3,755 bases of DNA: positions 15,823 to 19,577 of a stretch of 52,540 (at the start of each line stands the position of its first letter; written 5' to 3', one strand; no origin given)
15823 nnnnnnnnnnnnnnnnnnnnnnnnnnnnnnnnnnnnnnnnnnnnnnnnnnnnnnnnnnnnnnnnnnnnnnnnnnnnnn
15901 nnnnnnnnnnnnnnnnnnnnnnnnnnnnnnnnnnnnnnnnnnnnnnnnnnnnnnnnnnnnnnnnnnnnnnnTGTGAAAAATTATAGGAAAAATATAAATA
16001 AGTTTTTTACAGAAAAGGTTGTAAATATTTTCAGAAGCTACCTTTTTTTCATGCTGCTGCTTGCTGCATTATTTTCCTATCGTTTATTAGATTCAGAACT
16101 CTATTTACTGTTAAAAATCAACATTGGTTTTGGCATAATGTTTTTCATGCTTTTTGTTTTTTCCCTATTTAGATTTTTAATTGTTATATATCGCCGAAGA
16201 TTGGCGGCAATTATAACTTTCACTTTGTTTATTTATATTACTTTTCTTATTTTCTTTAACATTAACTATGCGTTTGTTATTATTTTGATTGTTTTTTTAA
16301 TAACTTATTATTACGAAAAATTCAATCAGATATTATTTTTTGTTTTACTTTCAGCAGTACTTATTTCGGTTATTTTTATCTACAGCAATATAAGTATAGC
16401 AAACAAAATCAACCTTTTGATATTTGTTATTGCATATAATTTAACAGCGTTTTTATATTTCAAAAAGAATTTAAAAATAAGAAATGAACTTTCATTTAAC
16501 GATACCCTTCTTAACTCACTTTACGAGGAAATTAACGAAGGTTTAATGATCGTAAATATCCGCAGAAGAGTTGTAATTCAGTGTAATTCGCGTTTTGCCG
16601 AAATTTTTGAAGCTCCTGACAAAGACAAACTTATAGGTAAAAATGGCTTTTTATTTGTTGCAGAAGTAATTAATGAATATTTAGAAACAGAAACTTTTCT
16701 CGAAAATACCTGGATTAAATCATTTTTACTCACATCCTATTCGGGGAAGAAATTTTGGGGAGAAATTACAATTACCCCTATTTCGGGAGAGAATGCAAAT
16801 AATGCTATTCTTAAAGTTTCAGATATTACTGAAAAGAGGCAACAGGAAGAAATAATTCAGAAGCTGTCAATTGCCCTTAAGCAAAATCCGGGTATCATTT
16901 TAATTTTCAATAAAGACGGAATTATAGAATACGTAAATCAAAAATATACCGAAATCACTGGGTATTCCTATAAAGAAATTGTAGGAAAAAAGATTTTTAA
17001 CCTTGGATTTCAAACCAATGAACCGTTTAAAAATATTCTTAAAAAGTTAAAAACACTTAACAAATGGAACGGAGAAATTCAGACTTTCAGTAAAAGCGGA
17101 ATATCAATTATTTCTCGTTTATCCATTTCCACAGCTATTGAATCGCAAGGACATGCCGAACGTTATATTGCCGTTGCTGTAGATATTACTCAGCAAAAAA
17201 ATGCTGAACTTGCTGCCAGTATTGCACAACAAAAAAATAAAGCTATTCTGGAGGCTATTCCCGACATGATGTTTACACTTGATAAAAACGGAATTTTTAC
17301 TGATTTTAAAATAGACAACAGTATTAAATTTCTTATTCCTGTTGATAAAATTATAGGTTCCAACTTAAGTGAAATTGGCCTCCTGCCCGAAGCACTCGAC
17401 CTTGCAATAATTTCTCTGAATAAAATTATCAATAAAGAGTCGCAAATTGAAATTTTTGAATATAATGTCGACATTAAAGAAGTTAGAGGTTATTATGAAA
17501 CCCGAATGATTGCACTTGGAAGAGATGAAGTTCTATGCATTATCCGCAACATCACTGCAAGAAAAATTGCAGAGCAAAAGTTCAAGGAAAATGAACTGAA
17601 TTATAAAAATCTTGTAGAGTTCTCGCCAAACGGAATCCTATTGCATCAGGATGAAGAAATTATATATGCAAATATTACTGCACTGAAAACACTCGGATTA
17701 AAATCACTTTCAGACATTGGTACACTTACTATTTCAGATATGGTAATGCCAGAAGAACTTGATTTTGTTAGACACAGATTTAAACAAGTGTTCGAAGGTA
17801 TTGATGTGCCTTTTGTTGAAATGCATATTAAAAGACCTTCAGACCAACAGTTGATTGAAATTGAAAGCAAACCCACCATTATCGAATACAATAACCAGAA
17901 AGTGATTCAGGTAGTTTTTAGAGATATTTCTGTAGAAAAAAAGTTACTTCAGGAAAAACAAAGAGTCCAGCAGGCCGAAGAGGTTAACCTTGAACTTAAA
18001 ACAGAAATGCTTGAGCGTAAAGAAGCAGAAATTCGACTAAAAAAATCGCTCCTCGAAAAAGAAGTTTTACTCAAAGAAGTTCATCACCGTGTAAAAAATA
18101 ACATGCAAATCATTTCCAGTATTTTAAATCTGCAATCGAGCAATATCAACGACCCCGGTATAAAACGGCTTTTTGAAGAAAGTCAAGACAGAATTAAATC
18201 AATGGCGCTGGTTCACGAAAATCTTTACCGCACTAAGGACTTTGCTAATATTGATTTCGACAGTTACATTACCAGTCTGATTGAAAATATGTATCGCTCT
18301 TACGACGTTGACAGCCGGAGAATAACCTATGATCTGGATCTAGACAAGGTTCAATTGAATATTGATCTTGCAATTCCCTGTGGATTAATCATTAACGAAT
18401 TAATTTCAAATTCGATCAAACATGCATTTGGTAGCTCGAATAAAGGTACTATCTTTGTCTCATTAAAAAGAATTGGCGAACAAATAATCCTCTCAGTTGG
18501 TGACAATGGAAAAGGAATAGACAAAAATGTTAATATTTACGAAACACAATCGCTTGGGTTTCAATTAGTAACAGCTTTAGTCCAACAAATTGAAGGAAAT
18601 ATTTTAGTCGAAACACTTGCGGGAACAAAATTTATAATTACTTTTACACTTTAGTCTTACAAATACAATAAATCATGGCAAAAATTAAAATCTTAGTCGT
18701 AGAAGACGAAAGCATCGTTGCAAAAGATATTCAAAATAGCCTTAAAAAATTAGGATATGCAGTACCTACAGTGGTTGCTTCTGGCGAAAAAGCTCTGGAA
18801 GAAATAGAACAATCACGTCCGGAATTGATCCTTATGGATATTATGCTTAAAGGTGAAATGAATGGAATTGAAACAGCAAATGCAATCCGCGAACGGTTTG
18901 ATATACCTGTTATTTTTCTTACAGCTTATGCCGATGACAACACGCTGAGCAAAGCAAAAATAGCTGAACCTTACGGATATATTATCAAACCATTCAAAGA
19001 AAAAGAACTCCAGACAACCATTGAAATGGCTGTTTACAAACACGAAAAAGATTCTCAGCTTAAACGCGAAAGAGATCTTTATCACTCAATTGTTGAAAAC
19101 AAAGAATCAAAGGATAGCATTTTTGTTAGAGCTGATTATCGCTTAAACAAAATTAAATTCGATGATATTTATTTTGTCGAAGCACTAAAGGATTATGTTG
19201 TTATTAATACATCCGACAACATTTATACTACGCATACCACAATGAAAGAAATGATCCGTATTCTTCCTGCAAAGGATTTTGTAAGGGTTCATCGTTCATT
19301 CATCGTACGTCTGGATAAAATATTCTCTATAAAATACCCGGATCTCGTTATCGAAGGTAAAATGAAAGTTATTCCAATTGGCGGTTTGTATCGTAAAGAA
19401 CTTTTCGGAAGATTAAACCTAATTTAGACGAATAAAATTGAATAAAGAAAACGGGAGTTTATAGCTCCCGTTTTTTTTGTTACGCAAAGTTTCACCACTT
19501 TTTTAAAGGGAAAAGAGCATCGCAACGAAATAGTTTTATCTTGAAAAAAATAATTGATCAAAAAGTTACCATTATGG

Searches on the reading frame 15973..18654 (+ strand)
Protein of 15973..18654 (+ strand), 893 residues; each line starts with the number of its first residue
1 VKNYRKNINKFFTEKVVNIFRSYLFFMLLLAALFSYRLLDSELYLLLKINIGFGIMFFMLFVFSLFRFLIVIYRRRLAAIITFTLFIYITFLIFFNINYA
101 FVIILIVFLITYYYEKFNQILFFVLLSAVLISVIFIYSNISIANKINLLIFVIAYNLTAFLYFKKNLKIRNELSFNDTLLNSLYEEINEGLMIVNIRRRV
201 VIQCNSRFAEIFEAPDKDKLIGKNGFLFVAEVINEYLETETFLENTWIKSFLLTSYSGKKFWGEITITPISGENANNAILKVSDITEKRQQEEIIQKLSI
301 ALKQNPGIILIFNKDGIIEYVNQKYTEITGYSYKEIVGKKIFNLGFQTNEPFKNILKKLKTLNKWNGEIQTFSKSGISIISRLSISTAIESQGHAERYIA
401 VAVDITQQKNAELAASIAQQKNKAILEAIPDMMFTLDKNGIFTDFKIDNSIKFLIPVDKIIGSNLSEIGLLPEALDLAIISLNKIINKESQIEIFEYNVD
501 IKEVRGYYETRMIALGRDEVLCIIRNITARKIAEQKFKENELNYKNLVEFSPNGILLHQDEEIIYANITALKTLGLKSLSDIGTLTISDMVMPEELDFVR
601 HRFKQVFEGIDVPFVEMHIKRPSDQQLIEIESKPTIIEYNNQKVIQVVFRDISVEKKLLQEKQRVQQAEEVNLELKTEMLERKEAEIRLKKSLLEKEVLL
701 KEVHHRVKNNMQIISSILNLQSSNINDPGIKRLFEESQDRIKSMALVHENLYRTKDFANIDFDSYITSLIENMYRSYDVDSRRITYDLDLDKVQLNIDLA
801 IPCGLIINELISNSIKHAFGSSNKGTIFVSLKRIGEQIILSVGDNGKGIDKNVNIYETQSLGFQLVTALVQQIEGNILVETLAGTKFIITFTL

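Call 71: search_protein_families(library=pfam, proteins=[window:15973-18654:+], max_evalue=0.00001)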
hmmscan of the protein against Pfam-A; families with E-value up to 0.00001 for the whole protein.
window:15973-18654:+ (893 aa): 7 families
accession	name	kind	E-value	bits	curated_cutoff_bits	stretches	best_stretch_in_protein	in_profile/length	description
PF07568.18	HisKA_2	-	1.1e-29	102.7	22.3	1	702-777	1-76/76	Histidine kinase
PF13426.13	PAS_9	-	4.9e-28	97.9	27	2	309-407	4-103/103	PAS domain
PF13188.13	PAS_8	-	1.2e-18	66.7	21.8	0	544-584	3-44/65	PAS domain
PF00989.32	PAS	-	6.3e-17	62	22.6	1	303-372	8-79/113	PAS fold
PF02518.31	HATPase_c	-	1.4e-10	42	26.4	1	805-891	8-107/111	Histidine kinase-, DNA gyrase B-, and HSP90-like ATPase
PF08448.16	PAS_4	-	1.5e-10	41.7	23.1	0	304-409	3-109/110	PAS fold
PF07536.20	HWE_HK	-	1.7e-06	29.1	22.8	1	702-755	1-52/83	HWE histidine kinase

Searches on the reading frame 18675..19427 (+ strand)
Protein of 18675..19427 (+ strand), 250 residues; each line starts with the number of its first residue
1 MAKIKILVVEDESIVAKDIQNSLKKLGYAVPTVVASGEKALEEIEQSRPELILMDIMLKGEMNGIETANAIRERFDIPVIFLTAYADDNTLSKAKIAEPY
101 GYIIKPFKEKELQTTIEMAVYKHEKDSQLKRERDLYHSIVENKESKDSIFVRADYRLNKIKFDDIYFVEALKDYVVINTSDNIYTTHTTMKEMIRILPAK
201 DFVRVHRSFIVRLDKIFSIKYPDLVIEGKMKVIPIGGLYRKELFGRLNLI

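Call 71: search_protein_families(library=pfam, proteins=[window:18675-19427:+], max_evalue=0.00001)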
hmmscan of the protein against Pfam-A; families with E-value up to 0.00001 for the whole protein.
window:18675-19427:+ (250 aa): 2 families
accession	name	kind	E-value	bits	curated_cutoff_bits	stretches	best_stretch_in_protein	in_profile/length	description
PF00072.30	Response_reg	-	8e-25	87.6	30.2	1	6-116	1-110/111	Response regulator receiver domain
PF04397.21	LytTR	-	2e-17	63.6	22.6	1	156-244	2-94/98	LytTr DNA-binding domain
